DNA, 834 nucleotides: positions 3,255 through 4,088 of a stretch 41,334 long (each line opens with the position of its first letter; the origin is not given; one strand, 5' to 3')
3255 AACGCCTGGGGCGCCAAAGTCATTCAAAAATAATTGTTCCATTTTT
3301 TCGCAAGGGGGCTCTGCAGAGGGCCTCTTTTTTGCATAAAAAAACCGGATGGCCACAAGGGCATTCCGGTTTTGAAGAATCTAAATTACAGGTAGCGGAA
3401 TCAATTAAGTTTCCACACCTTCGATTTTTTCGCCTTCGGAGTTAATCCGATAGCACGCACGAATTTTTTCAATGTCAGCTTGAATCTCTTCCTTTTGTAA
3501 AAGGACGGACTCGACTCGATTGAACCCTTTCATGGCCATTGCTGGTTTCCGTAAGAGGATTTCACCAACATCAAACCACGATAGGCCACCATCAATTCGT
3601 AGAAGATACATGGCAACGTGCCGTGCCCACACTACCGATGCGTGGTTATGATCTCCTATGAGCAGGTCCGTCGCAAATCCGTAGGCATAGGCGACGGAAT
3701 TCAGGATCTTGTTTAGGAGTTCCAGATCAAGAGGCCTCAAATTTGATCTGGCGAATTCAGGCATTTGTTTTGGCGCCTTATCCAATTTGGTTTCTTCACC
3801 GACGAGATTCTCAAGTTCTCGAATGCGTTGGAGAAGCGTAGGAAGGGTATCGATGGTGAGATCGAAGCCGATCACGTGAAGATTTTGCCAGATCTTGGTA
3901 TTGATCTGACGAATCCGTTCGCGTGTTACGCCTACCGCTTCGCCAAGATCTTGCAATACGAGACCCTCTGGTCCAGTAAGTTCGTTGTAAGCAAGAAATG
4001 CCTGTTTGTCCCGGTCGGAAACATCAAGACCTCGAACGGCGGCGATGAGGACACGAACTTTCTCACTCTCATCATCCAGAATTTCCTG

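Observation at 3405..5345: Primary-like sigma-70 factor fused to a DnaA domain-IV-like DNA-binding domain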

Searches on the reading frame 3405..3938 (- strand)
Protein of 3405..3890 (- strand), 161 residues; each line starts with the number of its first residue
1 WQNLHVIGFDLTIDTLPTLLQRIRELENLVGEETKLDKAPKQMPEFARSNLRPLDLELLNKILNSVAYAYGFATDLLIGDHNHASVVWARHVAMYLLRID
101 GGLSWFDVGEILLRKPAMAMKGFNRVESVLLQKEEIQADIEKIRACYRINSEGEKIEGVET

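Call 3: search_protein_families(library=pfam, proteins=[window:3405-3890:-], max_evalue=10)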
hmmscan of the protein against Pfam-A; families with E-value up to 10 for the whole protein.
window:3405-3890:- (161 aa): 2 families
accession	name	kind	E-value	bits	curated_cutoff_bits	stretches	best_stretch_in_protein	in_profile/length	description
PF08299.17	Bac_DnaA_C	-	3.1e-07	30.7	31.5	1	60-125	2-68/69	Bacterial dnaA protein helix-turn-helix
PF06625.16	DUF1151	-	0.18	12.3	25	1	18-52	72-108/109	Protein of unknown function (DUF1151)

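Call 4: search_protein_families(library=ncbifam, proteins=[window:3405-3890:-], max_evalue=10)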
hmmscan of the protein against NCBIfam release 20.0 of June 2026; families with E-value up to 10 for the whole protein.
window:3405-3890:- (161 aa): 4 families
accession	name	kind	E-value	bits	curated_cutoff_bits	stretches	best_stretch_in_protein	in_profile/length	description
TIGR00362.1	DnaA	equivalog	4.2e-10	39.3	343.9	1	16-144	308-434/437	chromosomal replication initiator protein DnaA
NF001154.0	PRK00149.3-3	equivalog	7.5e-08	31.8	410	1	60-145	369-456/462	chromosomal replication initiator protein DnaA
NF009087.0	PRK12422.1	equivalog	1.5e-05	24.4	657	1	60-143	355-439/455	chromosomal replication initiator protein DnaA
NF008935.0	PRK12292.1-1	equivalog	0.037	13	350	1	17-114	204-299/382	ATP phosphoribosyltransferase regulatory subunit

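Call 12: search_solved_structures(query=window:3405-3890:-, max_evalue=10, show_alignments=3)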
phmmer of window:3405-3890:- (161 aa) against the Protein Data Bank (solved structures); distinct sequences matched with E-value up to 10: 0.

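Call 26: search_protein_representatives(alignment_id=A2)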
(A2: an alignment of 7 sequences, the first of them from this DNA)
Query: 7 sequences, 180 profile positions. Proteins with E-value up to 0.001 (for the whole library): 18116; up to 1e-10: 667; up to 1e-30: 21. The best 150 are listed.
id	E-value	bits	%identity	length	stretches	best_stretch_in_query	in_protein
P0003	4.5e-114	395.2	-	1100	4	1-180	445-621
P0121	1.2e-102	357.9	-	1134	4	1-179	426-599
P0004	3.2e-95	333.8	-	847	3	1-179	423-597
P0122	6.8e-75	267.5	-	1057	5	2-178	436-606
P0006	2.0e-66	240.0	-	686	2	2-176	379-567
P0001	1.6e-62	227.2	-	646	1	2-179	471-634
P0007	3.9e-58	212.9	-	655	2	1-179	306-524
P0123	1.0e-51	192.0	-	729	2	1-178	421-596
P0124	3.5e-50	187.0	-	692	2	2-178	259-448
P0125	4.1e-47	177.0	-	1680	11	48-168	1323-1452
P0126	9.3e-47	175.9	-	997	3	2-173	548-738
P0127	2.3e-46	174.6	-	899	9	86-171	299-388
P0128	7.2e-46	173.0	-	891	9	87-170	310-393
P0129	5.4e-44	166.9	-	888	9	79-156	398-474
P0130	1.4e-40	155.7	-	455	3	15-174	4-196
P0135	2.9e-33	131.9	-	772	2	1-177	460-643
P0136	9.4e-33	130.2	-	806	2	3-170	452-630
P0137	1.3e-29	120.0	-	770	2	1-179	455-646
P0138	2.6e-28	115.7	-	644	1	1-176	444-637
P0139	6.3e-27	111.2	-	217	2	89-177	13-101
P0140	1.7e-26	109.8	-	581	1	2-175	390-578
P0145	3.1e-25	105.7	-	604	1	2-178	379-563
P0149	3.9e-24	102.1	-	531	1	4-163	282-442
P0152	9.9e-23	97.6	-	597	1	4-179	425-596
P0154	2.3e-22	96.4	-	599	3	57-178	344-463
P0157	6.3e-22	95.0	-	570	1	3-164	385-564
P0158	6.6e-22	94.9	-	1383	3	78-170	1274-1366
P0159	1.8e-21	93.5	-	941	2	65-178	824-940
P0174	1.3e-18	84.2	-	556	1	12-178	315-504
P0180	2.9e-18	83.0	-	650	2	84-175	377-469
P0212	2.6e-15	73.4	-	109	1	76-176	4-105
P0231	9.9e-15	71.5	-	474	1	87-176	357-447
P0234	1.1e-14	71.4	-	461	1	87-175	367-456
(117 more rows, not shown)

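Call 30: find_homologous_proteins(query=A2, max_evalue=0.00001)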
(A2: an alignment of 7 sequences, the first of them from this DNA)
Query A2 (7 sequences): 7193 candidates shared short words with the query, none scored E <= 0.00001.

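Call 33: search_protein_families(library=pfam, proteins=[P0231, P0234, P0125, P0127, P0139, P0212, P0158, P0159, P0138, P0180], max_evalue=0.001)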
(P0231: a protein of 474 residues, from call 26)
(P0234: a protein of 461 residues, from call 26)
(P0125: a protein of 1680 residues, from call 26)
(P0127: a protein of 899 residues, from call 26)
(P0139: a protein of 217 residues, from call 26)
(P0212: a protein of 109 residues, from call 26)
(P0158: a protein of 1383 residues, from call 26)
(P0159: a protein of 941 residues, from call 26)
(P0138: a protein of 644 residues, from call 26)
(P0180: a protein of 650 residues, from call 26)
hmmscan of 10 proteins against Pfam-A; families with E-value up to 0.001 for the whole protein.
P0231 (474 aa): 7 families
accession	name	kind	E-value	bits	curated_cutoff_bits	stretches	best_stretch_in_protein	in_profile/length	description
PF00308.24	Bac_DnaA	-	4e-39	134.8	23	1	115-275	5-162/162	Bacterial DnaA ATPAse domain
PF08299.17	Bac_DnaA_C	-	1.6e-22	79.7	31.5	1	359-427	1-69/69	Bacterial dnaA protein helix-turn-helix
PF11638.13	DnaA_N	-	2e-10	40.7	24.6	1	5-66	2-64/65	DnaA N-terminal domain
PF01695.23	IstB_IS21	-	3.2e-08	33.8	24.1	1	152-251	95-194/238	IstB-like ATP binding protein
PF00004.35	AAA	-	0.0002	22.2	21.2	1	153-231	2-78/131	ATPase family associated with various cellular activities (AAA)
PF13401.12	AAA_22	-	0.00036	21.3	27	0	172-241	54-109/130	AAA domain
PF13191.12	AAA_16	-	0.00098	20.1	32.6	0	143-240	19-124/167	AAA ATPase domain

P0234 (461 aa): 10 families
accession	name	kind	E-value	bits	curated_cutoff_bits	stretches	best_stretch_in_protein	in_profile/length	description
PF00308.24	Bac_DnaA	-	3.6e-66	222.8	23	1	126-285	3-162/162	Bacterial DnaA ATPAse domain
PF08299.17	Bac_DnaA_C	-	1.5e-27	95.8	31.5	1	369-437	1-69/69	Bacterial dnaA protein helix-turn-helix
PF11638.13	DnaA_N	-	1.6e-13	50.6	24.6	1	5-65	2-63/65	DnaA N-terminal domain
PF01637.24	ATPase_2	-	8.8e-09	35.9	33.2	1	157-272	20-127/225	ATPase domain predominantly from Archaea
PF00004.35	AAA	-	6.3e-08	33.6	21.2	1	161-276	2-125/131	ATPase family associated with various cellular activities (AAA)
PF13173.12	AAA_14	-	0.00012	22.6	27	1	159-251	4-86/129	AAA domain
PF25199.1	nSTAND_NTPase5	-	0.00013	22.2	34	1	150-262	34-133/145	Novel STAND NTPase 5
PF13401.12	AAA_22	-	0.00071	20.3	27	0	160-193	8-39/130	AAA domain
PF01695.23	IstB_IS21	-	0.00079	19.4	24.1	0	161-259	96-191/238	IstB-like ATP binding protein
PF00910.28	RNA_helicase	-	0.00085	20.2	21.5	0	161-261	2-86/105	RNA helicase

P0125 (1680 aa): 7 families
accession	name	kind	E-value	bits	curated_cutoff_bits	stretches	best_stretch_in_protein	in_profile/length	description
PF08299.17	Bac_DnaA_C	-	1.8e-72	239.8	31.5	8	875-931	1-57/69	Bacterial dnaA protein helix-turn-helix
PF01047.28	MarR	-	4.6e-14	52.5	24.6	0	367-399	11-43/59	MarR family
PF16007.11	DUF4777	-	7.5e-10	39.3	34.4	0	323-341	15-33/66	Domain of unknown function (DUF4777)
PF13936.12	HTH_38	-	5.7e-09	36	27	0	361-392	10-39/44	Helix-turn-helix domain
PF01797.21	Y1_Tnp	-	6e-09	36.5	23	1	13-121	6-119/121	Transposase IS200 like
PF12802.13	MarR_2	-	1.2e-07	32.2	27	0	1616-1659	5-47/61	MarR family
PF07862.16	Nif11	-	1.7e-06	28.7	23.8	0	1261-1283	4-26/48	Nif11 domain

P0127 (899 aa): 2 families
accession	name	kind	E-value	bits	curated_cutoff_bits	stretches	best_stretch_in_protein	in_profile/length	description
PF08299.17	Bac_DnaA_C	-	1e-51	173.2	31.5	5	402-454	2-55/69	Bacterial dnaA protein helix-turn-helix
PF08281.18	Sigma70_r4_2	-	7.8e-07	29.1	25.7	0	756-783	14-41/54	Sigma-70, region 4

P0139 (217 aa): 1 family
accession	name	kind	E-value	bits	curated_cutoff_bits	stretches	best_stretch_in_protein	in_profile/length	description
PF08299.17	Bac_DnaA_C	-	1e-36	125.2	31.5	2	14-80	2-69/69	Bacterial dnaA protein helix-turn-helix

P0212 (109 aa): 1 family
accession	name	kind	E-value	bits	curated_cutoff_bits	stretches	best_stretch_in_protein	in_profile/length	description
PF08299.17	Bac_DnaA_C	-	1.7e-25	89.2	31.5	1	18-85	2-69/69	Bacterial dnaA protein helix-turn-helix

P0158 (1383 aa): 10 families
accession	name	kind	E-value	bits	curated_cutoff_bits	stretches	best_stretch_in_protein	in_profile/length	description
PF08299.17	Bac_DnaA_C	-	1e-32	112.4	31.5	2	1285-1352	1-69/69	Bacterial dnaA protein helix-turn-helix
PF04545.22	Sigma70_r4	-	1.3e-15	57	24.1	1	1079-1128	4-49/50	Sigma-70, region 4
PF04542.20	Sigma70_r2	-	1.2e-11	44.7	24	1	916-967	15-65/71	Sigma-70 region 2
PF00271.37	Helicase_C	-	3.7e-11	43.7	23.5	1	204-328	5-110/110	Helicase conserved C-terminal domain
PF03118.21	RNA_pol_A_CTD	-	8.2e-10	38.7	23.8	1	755-804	7-55/67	Bacterial RNA polymerase, alpha chain C terminal domain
PF00270.35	DEAD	-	7.2e-09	36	26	1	16-164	8-162/167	DEAD/DEAH box helicase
PF21010.2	HA2_C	-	3e-08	34.5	21.3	1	416-475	1-77/77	Helicase associated domain (HA2), ratchet-like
PF04408.29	HA2_N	-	2.9e-07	30.8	21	1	387-415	1-29/29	Helicase associated domain (HA2), winged-helix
PF04539.22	Sigma70_r3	-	3.1e-05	24.4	25.3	0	990-1045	12-65/78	Sigma-70 region 3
PF13401.12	AAA_22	-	0.00015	22.5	27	1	22-147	5-109/130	AAA domain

P0159 (941 aa): 3 families
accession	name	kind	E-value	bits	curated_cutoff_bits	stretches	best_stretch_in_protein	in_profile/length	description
PF08299.17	Bac_DnaA_C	-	1.8e-22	79.6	31.5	1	851-918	2-69/69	Bacterial dnaA protein helix-turn-helix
PF04545.22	Sigma70_r4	-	5.8e-17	61.4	24.1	1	763-813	2-48/50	Sigma-70, region 4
PF08281.18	Sigma70_r4_2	-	0.00066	19.7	25.7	0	763-813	8-54/54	Sigma-70, region 4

P0138 (644 aa): 4 families
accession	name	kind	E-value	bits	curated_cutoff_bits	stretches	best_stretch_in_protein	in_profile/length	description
PF04542.20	Sigma70_r2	-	1.8e-20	72.9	24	1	232-291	4-63/71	Sigma-70 region 2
PF08299.17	Bac_DnaA_C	-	7.1e-18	64.8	31.5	1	549-616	2-68/69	Bacterial dnaA protein helix-turn-helix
PF04539.22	Sigma70_r3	-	1.2e-08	35.3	25.3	1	311-365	4-57/78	Sigma-70 region 3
PF04545.22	Sigma70_r4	-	2.3e-08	33.9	24.1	1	415-465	5-50/50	Sigma-70, region 4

P0180 (650 aa): 5 families
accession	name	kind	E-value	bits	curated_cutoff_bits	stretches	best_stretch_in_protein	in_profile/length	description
PF00308.24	Bac_DnaA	-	4.2e-41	141.3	23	1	31-175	1-146/162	Bacterial DnaA ATPAse domain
PF08299.17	Bac_DnaA_C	-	2.6e-24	85.5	31.5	2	383-451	1-69/69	Bacterial dnaA protein helix-turn-helix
PF22688.2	Hda_lid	-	5.2e-07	30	27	1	192-233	3-44/65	Hda, lid domain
PF13401.12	AAA_22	-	0.00038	21.2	27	0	57-165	26-122/130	AAA domain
PF01695.23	IstB_IS21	-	0.001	19.1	24.1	0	67-161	95-189/238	IstB-like ATP binding protein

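Call 51: find_encoding_contigs(protein=P0138, flank=10000, max_places=2)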
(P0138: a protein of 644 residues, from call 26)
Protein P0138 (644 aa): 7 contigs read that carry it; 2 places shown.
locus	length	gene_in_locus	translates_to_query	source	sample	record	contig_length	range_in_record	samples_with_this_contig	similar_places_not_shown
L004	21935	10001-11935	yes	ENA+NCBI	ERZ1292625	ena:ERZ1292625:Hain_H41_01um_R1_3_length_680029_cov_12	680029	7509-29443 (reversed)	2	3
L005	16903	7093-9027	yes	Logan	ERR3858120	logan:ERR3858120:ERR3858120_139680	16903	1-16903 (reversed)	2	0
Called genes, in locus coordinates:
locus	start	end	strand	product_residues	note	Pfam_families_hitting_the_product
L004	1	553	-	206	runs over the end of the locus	PF01351:RNase_HII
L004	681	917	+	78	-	-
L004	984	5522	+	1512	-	PF02811:PHP, PF07733:DNA_pol3_alpha, PF17657:DNA_pol3_finger, PF14890:Intein_splicing, PF14528:LAGLIDADG_3, PF14579:HHH_6, PF01336:tRNA_anti-codon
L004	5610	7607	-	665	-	PF00270:DEAD, PF04851:ResIII, PF18766:SWI2_SNF2, PF00271:Helicase_C, PF18780:HNH_repeat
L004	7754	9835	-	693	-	PF00270:DEAD (weak), PF04851:ResIII, PF18766:SWI2_SNF2 (weak), PF00271:Helicase_C, PF14311:DUF4379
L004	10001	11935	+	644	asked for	PF04542:Sigma70_r2, PF04539:Sigma70_r3, PF04545:Sigma70_r4, PF08299:Bac_DnaA_C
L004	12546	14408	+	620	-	PF00587:tRNA-synt_2b, PF03129:HGTP_anticodon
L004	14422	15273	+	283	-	-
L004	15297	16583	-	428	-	PF18911:PKD_4 (faint)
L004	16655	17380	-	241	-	PF04203:Sortase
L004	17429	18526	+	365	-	-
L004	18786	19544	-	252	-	-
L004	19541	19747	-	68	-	-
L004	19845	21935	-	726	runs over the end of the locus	PF02518:HATPase_c, PF00204:DNA_gyraseB, PF01751:Toprim, PF00986:DNA_gyraseB_C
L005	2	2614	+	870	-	?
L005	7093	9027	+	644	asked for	PF04542:Sigma70_r2, PF04539:Sigma70_r3, PF04545:Sigma70_r4, PF08299:Bac_DnaA_C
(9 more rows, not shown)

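Call 54: predict_structure(alignment_id=A6)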
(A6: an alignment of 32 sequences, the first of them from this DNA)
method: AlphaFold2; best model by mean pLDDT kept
length: 148 residues; sequences in the alignment: 32
mean_pLDDT: 83.4   pTM: 0.71
mean pLDDT of the five models: 83.4, 83.3, 82.8, 82.2, 82.0
residues with pLDDT >= 90: 93; 70-90: 16; 50-70: 24; < 50: 15
segments of 3 or more residues with pLDDT < 50: 1-3, 21-26, 33-35
pLDDT, mean of each block of 10 residues (from residue 1): 65 68 49 52 92 97 95 97 97 96 97 97 97 85 65
secondary structure, 60 per line:
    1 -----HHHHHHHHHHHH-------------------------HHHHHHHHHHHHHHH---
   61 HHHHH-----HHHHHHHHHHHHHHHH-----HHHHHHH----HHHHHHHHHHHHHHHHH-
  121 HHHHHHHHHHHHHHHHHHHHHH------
elements in order: H6-17 H43-57 H61-65 H71-86 H92-98 H103-119 H121-142

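Call 57: fold_search(model_id=the predicted structure, library=pdb)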
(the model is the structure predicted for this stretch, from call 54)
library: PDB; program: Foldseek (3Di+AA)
matches with E <= 10: 172; with E <= 0.001: 3
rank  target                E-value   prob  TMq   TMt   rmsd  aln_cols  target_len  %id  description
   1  3pvp_A                3.8e-05  1.00  0.61  0.91   1.2        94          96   20  Structure of Mycobacterium tuberculosis DnaA-DBD in complex with box2 DNA (released 2011-05-25)
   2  3pvp_B                6.2e-05  1.00  0.59  0.91   1.2        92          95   20  Structure of Mycobacterium tuberculosis DnaA-DBD in complex with box2 DNA (released 2011-05-25)
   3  8btg_A                6.9e-04  1.00  0.55  0.25  19.7       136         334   18  Cryo-EM structure of the bacterial replication origin opening basal unwinding system (released 2024-02-14)
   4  1j1v_A                1.7e-03  1.00  0.56  0.85   1.4        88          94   19  Crystal structure of DnaA domainIV complexed with DnaAbox DNA (released 2003-04-22)
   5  8btg_B                2.0e-03  1.00  0.56  0.25  20.6       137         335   17  Cryo-EM structure of the bacterial replication origin opening basal unwinding system (released 2024-02-14)
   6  1l8q                  5.6e-03  1.00  0.50  0.25   2.4        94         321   18  CRYSTAL STRUCTURE OF DNA REPLICATION INITIATION FACTOR (released 2002-09-25)
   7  8btg_C                2.4e-02  1.00  0.55  0.25  20.4       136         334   18  Cryo-EM structure of the bacterial replication origin opening basal unwinding system (released 2024-02-14)
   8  2hcb_C                2.7e-02  1.00  0.51  0.25   2.6        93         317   19  Structure of AMPPCP-bound DnaA from Aquifex aeolicus (released 2006-07-25)
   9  3r8f_A                3.9e-02  1.00  0.49  0.24   3.2        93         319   24  Replication initiator DnaA bound to AMPPCP and single-stranded DNA (released 2011-09-28)
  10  2hcb_B                8.5e-02  1.00  0.51  0.25   2.2        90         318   20  Structure of AMPPCP-bound DnaA from Aquifex aeolicus (released 2006-07-25)
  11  2hcb_D                1.0e-01  1.00  0.51  0.25   2.3        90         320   22  Structure of AMPPCP-bound DnaA from Aquifex aeolicus (released 2006-07-25)
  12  2hcb_A                2.0e-01  0.94  0.51  0.26  16.0       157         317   15  Structure of AMPPCP-bound DnaA from Aquifex aeolicus (released 2006-07-25)
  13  5uxw_A                3.7e-01  0.90  0.34  0.22   7.6       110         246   14  Crystal Structure of Anti-anti-sigma factor PhyR from Bartonella quintana (released 2018-02-28)
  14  5uxw_B                6.6e-01  0.82  0.35  0.22   7.6       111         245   14  Crystal Structure of Anti-anti-sigma factor PhyR from Bartonella quintana (released 2018-02-28)
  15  2h27_D                7.3e-01  0.44  0.23  0.45   7.7        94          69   15  Crystal Structure of Escherichia coli SigmaE Region 4 Bound to its-35 Element DNA (released 2006-08-22)
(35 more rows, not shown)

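Call 59: list_cluster_members(proteins=[P0136, P0137, P0140, P0145, P0149, P0152, P0154, P0157, P0158, P0174])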
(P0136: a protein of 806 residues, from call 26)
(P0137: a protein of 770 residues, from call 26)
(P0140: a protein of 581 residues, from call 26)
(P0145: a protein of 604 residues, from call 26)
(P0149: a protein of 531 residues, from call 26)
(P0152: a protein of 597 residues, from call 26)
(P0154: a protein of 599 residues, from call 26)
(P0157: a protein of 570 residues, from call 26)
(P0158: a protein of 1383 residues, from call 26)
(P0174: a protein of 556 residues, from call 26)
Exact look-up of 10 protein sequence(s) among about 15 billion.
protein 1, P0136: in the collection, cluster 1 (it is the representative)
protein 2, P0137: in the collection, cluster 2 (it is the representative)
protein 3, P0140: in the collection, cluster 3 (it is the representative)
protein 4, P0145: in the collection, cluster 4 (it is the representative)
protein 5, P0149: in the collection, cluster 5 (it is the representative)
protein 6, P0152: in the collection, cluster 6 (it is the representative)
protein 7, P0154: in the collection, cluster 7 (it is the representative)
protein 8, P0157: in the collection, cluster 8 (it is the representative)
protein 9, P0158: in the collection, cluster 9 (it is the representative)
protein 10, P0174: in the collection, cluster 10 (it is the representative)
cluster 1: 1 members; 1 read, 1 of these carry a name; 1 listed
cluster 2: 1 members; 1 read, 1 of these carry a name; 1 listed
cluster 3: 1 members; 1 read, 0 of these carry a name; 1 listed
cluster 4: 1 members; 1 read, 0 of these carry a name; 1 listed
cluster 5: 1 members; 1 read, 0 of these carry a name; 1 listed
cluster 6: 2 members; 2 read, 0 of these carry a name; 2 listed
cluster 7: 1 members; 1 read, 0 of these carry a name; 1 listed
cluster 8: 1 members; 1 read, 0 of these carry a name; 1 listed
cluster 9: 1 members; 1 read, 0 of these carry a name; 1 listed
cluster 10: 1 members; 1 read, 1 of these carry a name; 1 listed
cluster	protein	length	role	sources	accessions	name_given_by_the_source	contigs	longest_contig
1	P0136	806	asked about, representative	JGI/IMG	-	RNA polymerase primary sigma factor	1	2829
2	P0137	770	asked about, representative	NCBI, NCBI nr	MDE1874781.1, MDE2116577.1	MAG: sigma-70 family RNA polymerase sigma factor [Patescibacteria group bacterium] | sigma-70 family RNA polymerase sigma factor [Patescibacteria group bacterium]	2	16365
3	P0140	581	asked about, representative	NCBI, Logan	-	-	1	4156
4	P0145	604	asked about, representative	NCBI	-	-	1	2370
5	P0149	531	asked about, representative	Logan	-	-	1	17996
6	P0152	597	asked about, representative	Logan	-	-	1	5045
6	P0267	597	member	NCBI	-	-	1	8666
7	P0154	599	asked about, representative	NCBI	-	-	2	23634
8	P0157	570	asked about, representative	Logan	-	-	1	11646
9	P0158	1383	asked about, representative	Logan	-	-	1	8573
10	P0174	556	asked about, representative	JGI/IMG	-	RNA polymerase sigma factor (sigma-70 family)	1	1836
